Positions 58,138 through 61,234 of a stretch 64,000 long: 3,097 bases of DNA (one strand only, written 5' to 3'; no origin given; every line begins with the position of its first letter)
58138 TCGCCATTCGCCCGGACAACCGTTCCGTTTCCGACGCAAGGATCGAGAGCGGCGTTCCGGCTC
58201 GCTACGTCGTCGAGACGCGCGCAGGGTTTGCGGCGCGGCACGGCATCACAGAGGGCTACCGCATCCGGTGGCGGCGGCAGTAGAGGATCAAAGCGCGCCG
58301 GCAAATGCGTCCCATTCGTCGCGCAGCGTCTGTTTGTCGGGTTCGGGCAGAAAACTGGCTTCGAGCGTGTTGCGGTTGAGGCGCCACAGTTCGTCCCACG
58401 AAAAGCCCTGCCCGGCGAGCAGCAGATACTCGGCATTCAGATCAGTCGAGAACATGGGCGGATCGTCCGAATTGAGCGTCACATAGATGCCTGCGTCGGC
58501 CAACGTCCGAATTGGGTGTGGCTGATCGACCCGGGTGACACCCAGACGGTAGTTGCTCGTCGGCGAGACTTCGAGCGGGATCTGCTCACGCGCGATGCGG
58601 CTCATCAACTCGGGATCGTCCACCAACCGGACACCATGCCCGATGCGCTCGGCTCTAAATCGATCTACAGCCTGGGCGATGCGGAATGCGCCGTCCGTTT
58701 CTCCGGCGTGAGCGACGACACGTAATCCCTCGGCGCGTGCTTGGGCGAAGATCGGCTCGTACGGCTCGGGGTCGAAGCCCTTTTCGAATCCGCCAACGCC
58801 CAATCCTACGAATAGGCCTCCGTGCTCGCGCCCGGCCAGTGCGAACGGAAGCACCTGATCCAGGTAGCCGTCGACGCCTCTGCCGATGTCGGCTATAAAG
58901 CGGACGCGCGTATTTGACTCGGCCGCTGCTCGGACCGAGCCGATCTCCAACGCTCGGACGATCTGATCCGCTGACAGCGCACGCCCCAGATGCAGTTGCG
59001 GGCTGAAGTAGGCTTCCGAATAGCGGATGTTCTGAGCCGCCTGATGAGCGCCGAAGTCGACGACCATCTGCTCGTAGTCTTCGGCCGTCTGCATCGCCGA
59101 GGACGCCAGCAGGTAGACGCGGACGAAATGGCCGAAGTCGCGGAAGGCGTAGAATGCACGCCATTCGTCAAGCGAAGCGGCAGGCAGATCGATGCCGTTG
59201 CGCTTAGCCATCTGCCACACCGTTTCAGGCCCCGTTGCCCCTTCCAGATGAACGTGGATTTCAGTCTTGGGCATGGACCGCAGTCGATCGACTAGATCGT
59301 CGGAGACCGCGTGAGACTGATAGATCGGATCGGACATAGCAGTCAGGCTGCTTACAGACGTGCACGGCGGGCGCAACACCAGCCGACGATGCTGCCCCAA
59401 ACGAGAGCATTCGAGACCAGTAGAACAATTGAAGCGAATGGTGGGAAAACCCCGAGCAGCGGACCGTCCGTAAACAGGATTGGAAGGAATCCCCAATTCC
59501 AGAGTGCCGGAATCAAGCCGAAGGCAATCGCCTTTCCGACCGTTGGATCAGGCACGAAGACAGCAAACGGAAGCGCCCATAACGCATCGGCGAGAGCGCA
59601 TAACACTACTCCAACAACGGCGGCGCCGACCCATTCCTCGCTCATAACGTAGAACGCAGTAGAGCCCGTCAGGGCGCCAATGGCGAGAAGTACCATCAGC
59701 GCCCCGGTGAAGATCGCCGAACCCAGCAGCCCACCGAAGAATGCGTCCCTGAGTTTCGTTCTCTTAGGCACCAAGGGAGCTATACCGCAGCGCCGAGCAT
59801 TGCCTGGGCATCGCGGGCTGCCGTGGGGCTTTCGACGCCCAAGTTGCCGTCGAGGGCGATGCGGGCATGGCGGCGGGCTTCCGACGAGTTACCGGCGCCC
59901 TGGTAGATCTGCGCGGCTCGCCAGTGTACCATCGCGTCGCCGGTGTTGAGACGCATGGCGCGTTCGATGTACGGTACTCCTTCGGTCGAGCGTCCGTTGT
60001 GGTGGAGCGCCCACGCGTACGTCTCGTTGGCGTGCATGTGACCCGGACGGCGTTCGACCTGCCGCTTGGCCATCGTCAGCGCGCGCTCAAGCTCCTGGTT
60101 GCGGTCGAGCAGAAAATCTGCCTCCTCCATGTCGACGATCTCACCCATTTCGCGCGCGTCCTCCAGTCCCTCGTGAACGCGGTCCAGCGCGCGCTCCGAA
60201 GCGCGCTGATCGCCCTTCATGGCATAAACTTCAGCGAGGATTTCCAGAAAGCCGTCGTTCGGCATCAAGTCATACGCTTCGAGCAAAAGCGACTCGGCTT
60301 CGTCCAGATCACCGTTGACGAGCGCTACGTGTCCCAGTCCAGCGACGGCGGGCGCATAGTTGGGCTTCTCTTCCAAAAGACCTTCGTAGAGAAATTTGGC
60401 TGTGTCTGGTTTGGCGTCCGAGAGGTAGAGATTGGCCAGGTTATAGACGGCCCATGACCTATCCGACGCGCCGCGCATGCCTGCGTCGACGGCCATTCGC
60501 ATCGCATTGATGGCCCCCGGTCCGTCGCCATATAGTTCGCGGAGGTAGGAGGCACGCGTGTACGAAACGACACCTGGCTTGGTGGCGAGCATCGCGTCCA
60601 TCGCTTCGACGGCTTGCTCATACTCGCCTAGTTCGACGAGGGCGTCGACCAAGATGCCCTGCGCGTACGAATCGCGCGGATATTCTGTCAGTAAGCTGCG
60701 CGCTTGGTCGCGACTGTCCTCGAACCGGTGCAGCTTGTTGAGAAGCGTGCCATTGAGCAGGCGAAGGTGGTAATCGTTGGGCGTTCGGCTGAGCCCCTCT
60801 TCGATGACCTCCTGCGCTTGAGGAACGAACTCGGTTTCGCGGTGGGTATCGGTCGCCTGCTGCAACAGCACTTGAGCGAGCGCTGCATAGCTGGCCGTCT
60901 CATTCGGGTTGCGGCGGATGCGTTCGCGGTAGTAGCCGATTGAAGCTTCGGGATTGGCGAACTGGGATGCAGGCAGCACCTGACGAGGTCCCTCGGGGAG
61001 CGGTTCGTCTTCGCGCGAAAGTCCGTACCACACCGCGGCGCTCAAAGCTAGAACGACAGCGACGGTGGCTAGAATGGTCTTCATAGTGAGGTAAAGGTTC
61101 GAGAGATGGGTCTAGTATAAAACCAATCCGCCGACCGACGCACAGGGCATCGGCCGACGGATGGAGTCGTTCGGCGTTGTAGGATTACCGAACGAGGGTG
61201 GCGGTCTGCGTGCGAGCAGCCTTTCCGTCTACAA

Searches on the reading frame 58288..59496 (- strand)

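Call 40: search_protein_families(library=pfam, proteins=[window:58288-59496:-], max_evalue=0.001)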
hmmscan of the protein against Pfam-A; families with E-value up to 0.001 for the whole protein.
window:58288-59496:- (402 aa): 3 families
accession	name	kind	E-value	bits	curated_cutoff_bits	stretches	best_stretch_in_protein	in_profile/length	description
PF00962.28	A_deaminase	-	3.2e-78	263.5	27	1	76-396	1-328/330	Adenosine deaminase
PF07969.17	Amidohydro_3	-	9.7e-06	25.7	29.7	1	241-347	259-376/472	Amidohydrolase family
PF19326.5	AMP_deaminase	-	0.00044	19.2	27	1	262-350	456-540/630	AMP deaminase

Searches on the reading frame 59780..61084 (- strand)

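Call 40: search_protein_families(library=pfam, proteins=[window:59780-61084:-], max_evalue=0.001)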
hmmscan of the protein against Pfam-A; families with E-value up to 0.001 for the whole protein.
window:59780-61084:- (434 aa): 12 families
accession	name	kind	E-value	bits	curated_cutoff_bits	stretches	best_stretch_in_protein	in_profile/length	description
PF14559.12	TPR_19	-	4.9e-18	65.6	25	1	222-270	3-51/68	Tetratricopeptide repeat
PF13432.12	TPR_16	-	2.7e-16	60.1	32.7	2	112-171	4-63/65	Tetratricopeptide repeat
PF13428.12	TPR_14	-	1.5e-15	56.6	23.5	0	145-171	7-33/44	Tetratricopeptide repeat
PF13431.12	TPR_17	-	1.1e-14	53.8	24.4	0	232-264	1-33/34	Tetratricopeptide repeat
PF07719.23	TPR_2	-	6.5e-12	45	27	0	249-277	6-34/34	Tetratricopeptide repeat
PF13181.12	TPR_8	-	3.8e-08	33.3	25.7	0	214-242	5-33/34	Tetratricopeptide repeat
PF13424.12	TPR_12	-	7.6e-06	26.5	30.1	0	248-308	6-76/77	Tetratricopeptide repeat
PF25064.1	ARM_TT21_5th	-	1e-05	26.3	27.8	0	216-272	7-63/117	TT21 fifth ARM repeats domain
PF23914.1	TPR_CcmH_CycH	-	7.3e-05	23.1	42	0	237-305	43-112/158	Cytochrome c-type biogenesis protein H TPR domain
PF00515.34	TPR_1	-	0.00018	21.6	27.8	0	249-277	6-34/34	Tetratricopeptide repeat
PF13176.12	TPR_7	-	0.00023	21.5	27.9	0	249-278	4-33/36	Tetratricopeptide repeat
PF12569.14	NatA_aux_su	-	0.00025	20.6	33.3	0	327-404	203-280/515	N-terminal acetyltransferase A, auxiliary subunit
